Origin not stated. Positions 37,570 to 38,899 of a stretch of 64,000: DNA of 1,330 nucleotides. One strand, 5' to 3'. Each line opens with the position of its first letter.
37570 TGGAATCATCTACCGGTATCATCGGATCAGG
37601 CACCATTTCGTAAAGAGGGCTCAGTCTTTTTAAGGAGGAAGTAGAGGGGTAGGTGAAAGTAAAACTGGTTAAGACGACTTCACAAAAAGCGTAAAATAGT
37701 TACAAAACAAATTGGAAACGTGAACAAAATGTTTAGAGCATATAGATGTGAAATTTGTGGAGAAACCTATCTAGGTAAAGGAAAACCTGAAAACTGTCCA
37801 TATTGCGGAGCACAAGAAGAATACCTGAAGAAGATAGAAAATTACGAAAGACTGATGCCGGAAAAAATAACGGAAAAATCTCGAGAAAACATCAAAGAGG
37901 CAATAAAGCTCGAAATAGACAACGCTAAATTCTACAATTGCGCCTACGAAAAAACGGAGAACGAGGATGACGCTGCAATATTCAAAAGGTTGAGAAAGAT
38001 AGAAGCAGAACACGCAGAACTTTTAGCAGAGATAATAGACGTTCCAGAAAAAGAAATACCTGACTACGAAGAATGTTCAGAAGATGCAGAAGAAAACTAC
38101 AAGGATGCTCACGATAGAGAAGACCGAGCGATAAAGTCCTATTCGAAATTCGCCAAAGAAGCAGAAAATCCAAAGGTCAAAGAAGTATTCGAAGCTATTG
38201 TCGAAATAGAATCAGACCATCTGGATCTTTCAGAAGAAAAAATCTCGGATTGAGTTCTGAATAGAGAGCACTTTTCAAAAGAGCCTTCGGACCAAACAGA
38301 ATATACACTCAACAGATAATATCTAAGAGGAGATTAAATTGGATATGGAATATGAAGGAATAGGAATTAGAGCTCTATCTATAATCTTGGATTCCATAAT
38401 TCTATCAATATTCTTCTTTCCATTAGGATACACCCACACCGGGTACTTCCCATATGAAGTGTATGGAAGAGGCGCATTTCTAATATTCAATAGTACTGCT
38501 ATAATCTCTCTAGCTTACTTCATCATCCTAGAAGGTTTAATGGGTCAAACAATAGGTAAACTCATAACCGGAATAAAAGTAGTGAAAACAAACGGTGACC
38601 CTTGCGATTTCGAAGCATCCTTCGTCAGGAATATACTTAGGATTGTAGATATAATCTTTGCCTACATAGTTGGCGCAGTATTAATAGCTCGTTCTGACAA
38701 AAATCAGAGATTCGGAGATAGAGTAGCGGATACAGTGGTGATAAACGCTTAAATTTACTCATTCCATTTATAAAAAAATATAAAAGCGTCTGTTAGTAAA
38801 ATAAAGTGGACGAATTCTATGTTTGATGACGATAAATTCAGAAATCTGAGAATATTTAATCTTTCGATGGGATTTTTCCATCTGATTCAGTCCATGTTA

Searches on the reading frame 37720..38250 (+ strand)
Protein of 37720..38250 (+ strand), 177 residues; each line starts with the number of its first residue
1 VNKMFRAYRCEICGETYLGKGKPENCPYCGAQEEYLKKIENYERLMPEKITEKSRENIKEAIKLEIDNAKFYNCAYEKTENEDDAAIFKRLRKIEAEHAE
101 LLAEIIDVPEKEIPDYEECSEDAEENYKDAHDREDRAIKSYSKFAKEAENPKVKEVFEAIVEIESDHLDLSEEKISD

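Call 3: search_protein_families(library=pfam, proteins=[window:37720-38250:+], max_evalue=0.01)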
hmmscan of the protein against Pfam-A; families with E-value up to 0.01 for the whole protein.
window:37720-38250:+ (177 aa): 5 families
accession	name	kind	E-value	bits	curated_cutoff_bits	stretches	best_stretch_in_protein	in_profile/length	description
PF02915.23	Rubrerythrin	-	8.3e-11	42.9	22.8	1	56-169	1-131/137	Rubrerythrin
PF21349.2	RUBY_RBDX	-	3.2e-07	30.1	26.5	1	8-35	1-28/30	Rubrerythrin, rubredoxin-like domain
PF13668.12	Ferritin_2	-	9.5e-05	23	24.7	1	61-167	9-128/138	Ferritin-like domain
PF09537.16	DUF2383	-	0.0001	22.9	30.8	0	127-169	6-48/111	Domain of unknown function (DUF2383)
PF23458.2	DUF7130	-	0.00011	22.4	35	1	7-38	53-85/89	Domain of unknown function (DUF7130)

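Call 64: search_protein_families(library=ncbifam, proteins=[window:37720-38250:+], max_evalue=0.001)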
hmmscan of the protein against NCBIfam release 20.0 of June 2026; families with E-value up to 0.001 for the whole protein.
window:37720-38250:+ (177 aa): 4 families
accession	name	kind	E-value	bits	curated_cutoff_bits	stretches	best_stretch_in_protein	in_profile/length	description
NF045720.1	rubredox_RCKP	subfamily_domain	6.3e-07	28.9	45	1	8-38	4-34/34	RCKP-type rubredoxin-like domain-containing protein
NF009413.0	PRK12775.1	equivalog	4.5e-06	24.7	1895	1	8-105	822-912/1006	putative trifunctional 2-polyprenylphenol hydroxylase/glutamate synthase subunit beta/ferritin domain-containing protein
NF045767.1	RuberyRbr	equivalog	2.2e-05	24.6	200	0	7-39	158-190/194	rubrerythrin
NF058679.1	EncB_fam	subfamily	0.00061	19.8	90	0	133-168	31-66/117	encapsulin nanocompartment ferritin-likeEncB family encapsulin nanocompartment ferritin-like cargo protein cargo protein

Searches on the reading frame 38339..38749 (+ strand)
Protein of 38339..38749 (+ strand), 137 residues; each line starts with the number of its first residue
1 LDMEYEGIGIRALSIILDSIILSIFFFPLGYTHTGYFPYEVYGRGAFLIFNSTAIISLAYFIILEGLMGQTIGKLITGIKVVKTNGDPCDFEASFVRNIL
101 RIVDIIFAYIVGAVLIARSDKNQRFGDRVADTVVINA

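Call 3: search_protein_families(library=pfam, proteins=[window:38339-38749:+], max_evalue=0.01)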
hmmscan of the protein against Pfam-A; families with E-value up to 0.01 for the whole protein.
window:38339-38749:+ (137 aa): 1 family
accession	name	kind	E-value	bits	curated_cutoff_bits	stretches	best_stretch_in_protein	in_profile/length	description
PF06271.18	RDD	-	1.3e-19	71.2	24.1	1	7-130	3-136/137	RDD family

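Call 64: search_protein_families(library=ncbifam, proteins=[window:38339-38749:+], max_evalue=0.001)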
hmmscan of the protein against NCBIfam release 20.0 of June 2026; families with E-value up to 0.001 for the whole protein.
window:38339-38749:+ (137 aa): 0 families
